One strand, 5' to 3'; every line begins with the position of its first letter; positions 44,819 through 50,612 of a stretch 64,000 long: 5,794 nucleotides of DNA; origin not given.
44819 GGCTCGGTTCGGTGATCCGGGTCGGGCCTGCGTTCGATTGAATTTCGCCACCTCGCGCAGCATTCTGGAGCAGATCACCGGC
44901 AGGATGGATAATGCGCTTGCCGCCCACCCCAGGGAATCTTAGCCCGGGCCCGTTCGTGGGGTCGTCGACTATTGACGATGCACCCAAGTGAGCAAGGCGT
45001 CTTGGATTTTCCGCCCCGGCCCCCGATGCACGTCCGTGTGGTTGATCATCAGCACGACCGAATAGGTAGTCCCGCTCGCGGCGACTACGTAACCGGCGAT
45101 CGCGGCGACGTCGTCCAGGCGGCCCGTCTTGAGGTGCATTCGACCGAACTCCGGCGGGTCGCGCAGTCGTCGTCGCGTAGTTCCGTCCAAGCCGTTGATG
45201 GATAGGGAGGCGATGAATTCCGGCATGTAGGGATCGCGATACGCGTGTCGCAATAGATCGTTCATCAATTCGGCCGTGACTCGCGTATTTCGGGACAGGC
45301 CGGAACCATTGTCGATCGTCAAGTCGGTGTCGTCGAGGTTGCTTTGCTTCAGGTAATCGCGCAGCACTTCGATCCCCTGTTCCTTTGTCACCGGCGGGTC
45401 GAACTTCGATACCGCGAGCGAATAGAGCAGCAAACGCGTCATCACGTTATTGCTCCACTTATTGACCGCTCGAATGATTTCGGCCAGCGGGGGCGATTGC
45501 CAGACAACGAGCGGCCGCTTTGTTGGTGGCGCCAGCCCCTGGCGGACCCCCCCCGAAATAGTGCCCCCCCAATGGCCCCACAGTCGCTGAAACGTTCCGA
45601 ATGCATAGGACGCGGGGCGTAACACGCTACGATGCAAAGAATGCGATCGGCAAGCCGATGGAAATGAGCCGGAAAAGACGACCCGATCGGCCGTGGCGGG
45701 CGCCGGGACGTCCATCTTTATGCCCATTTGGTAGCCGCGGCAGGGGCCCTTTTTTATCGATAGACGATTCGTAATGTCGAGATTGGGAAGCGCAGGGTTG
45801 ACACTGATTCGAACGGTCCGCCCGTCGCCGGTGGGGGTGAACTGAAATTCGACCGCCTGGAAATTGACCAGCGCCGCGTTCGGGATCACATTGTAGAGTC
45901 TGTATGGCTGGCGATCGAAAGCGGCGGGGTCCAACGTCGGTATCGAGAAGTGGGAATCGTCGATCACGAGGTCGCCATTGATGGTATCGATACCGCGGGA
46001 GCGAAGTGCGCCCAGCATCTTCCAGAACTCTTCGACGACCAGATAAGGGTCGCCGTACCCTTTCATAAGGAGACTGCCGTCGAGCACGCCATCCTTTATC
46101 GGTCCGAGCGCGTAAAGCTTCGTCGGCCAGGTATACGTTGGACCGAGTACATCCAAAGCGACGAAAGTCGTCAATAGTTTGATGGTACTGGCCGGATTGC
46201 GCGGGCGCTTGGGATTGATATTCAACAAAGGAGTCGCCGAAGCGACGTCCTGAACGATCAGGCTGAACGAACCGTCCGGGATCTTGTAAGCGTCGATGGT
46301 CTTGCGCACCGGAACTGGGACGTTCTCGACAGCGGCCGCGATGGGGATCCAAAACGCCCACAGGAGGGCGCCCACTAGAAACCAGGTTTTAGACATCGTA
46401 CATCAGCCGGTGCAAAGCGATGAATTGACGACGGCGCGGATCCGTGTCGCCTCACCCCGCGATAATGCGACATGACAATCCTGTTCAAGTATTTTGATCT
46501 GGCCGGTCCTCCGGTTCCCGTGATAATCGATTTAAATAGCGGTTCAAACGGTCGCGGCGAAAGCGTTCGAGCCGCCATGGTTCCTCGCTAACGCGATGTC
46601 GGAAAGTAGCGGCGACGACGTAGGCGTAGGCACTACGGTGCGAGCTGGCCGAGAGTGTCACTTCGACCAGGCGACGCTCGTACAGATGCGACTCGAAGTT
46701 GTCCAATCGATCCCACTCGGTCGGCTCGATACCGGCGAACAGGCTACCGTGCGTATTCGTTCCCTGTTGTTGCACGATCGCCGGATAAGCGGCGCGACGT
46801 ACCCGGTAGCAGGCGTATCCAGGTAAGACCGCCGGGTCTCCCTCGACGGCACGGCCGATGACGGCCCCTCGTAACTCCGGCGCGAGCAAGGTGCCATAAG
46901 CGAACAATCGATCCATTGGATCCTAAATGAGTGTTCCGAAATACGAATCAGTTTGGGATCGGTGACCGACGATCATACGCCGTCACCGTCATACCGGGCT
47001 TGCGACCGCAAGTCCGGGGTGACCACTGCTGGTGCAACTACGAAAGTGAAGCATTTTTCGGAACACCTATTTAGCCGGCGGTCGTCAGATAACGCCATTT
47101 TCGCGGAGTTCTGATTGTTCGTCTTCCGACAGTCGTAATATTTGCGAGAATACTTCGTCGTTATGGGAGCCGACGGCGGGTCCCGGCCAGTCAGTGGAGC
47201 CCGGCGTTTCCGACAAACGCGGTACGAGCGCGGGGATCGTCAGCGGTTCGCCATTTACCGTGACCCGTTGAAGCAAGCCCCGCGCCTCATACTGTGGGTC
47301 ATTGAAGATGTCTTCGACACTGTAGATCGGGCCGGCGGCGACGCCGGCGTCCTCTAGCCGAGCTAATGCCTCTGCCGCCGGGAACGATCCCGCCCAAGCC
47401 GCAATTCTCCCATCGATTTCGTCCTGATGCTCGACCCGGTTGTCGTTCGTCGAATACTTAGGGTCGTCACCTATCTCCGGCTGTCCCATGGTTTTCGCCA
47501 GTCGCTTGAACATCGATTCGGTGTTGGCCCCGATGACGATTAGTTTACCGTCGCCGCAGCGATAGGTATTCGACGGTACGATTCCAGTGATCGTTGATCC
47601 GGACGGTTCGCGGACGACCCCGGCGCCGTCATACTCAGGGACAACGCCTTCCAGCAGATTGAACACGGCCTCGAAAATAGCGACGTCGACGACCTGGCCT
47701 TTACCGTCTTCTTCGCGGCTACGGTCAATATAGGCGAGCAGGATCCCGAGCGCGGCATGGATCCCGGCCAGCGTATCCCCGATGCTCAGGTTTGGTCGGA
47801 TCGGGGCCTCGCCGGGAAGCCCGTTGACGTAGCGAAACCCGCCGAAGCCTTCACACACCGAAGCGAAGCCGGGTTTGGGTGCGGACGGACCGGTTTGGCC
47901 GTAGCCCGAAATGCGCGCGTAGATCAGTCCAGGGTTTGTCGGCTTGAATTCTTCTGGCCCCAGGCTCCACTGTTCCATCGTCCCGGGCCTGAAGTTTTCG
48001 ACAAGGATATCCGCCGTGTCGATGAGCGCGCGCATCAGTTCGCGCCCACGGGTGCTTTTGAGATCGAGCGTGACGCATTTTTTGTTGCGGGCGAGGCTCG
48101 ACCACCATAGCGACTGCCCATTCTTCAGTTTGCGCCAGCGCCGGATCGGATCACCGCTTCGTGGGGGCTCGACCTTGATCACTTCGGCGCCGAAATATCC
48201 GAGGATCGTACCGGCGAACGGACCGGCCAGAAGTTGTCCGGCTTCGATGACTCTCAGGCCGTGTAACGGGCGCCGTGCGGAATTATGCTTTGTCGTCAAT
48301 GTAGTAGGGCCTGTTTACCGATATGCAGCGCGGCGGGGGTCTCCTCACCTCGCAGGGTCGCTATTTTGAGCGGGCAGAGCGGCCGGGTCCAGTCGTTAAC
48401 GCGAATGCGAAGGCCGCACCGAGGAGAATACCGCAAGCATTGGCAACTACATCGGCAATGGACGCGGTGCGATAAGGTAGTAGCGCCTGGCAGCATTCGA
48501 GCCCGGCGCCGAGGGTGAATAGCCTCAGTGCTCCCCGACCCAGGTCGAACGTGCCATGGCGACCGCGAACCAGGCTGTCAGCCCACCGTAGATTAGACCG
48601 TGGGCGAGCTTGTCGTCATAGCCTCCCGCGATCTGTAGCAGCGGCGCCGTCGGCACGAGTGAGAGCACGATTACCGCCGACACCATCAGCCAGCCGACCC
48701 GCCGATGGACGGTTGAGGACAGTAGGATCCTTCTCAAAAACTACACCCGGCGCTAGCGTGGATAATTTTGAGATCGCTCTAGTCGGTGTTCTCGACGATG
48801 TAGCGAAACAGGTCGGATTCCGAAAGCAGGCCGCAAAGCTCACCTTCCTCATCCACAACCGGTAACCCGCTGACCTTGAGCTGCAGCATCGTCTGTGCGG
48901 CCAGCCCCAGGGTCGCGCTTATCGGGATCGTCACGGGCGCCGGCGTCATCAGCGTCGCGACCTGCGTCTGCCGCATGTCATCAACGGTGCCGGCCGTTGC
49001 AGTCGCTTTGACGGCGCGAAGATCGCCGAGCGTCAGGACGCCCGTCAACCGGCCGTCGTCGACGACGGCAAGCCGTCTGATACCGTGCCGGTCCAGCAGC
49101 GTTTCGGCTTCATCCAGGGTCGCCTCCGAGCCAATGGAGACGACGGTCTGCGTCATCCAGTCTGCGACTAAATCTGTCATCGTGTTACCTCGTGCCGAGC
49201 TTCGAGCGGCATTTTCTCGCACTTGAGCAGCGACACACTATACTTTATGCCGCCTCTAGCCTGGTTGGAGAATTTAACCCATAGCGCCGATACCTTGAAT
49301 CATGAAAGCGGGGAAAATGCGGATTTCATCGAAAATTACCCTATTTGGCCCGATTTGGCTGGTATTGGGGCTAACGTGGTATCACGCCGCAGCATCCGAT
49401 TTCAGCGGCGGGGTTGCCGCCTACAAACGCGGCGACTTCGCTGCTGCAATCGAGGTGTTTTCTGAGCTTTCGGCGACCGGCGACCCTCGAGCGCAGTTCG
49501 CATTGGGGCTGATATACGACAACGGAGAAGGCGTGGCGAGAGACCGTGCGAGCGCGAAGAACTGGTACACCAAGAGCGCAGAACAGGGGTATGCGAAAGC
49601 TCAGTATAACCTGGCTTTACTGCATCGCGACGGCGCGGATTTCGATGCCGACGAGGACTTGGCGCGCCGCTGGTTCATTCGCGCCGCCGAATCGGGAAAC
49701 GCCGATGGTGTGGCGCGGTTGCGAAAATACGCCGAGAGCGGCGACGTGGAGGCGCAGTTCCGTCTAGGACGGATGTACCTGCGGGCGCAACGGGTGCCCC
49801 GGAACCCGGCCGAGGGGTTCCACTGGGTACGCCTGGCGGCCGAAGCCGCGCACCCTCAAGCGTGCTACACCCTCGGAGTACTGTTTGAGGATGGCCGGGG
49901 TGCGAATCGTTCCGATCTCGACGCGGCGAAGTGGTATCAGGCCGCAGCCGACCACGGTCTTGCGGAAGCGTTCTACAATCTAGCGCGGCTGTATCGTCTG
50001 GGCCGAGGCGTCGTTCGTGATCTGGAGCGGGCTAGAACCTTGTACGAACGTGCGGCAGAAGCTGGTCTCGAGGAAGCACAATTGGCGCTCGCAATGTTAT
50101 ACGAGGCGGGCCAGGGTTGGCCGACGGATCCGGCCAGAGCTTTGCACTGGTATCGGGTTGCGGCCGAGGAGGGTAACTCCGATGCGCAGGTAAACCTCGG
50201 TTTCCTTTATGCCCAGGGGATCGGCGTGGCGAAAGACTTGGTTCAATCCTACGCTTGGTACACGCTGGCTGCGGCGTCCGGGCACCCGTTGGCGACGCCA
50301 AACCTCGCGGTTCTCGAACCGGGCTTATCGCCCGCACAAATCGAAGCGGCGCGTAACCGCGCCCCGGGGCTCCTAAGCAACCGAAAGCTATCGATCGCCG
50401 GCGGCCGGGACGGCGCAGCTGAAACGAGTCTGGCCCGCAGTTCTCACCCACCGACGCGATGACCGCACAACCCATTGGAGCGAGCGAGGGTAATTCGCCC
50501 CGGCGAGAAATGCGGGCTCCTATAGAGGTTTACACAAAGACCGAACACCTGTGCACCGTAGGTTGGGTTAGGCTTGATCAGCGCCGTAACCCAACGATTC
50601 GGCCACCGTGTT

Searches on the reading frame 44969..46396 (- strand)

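Call 13: search_protein_families(library=pfam, proteins=[window:44969-46396:-], max_evalue=0.0001)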
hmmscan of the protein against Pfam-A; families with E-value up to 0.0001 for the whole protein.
window:44969-46396:- (475 aa): 1 family
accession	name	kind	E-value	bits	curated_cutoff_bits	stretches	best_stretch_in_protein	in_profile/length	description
PF02113.21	Peptidase_S13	-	3.6e-85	286.8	22.8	1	41-472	16-441/444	D-Ala-D-Ala carboxypeptidase 3 (S13) family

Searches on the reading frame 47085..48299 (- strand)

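Call 13: search_protein_families(library=pfam, proteins=[window:47085-48299:-], max_evalue=0.0001)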
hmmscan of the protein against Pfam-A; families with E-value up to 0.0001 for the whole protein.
window:47085-48299:- (404 aa): 1 family
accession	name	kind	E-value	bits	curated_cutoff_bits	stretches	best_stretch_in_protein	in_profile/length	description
PF02515.22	CoA_transf_3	-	7e-118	394.3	23.3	1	12-380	1-366/366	CoA-transferase family III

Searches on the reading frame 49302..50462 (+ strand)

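Call 75: search_protein_families(library=pfam, proteins=[window:49302-50462:+], max_evalue=0.0001)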
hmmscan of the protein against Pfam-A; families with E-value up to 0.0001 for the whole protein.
window:49302-50462:+ (386 aa): 1 family
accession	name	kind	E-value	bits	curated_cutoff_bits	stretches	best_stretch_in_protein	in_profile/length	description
PF08238.18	Sel1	-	2.7e-56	186.4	30.7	6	62-97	1-36/36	Sel1 repeat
